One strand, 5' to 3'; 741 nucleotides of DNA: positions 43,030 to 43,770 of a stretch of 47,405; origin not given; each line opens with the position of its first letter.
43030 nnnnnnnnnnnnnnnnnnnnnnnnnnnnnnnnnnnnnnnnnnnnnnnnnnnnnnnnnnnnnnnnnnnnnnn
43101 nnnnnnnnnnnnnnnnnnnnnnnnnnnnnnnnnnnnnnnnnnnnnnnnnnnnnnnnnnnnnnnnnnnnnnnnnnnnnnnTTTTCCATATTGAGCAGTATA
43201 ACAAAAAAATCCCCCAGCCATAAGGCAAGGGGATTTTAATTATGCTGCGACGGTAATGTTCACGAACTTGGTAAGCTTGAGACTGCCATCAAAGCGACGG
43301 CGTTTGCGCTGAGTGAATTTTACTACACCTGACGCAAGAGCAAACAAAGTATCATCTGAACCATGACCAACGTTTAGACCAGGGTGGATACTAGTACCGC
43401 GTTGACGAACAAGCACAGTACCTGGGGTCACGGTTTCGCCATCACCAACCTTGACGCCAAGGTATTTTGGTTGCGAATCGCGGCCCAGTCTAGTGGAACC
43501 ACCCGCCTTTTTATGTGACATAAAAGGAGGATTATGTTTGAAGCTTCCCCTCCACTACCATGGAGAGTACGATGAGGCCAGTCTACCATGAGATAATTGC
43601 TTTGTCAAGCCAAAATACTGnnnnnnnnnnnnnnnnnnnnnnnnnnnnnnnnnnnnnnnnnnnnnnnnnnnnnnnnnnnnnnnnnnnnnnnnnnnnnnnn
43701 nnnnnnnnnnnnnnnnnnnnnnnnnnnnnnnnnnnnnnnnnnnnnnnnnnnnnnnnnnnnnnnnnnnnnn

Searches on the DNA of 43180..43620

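Call 107: search_rna_families(source=window, start=43180, end=43620, threshold=evalue, max_evalue=1)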
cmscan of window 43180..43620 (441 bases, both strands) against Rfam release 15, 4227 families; matches with E-value up to 1: 4.
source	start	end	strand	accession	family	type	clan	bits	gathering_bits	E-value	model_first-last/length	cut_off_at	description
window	43193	43257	-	RF02362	Yfr10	Gene; sRNA;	-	22.5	43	0.5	1-78/78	no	Cyanobacterial functional RNA 10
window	43194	43240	-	RF01334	CRISPR-DR21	Gene; CRISPR;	-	20.2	48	0.58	1-37/37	no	CRISPR RNA direct repeat element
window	43203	43246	-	RF02399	NsiR1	Gene; sRNA;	-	19.4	39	0.19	1-60/60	no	Nitrogen stress-induced RNA 1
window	43190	43251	-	RF03763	mir-2568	Gene; miRNA;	-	17.9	90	0.52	1-88/88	no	mir-2568 microRNA precursor family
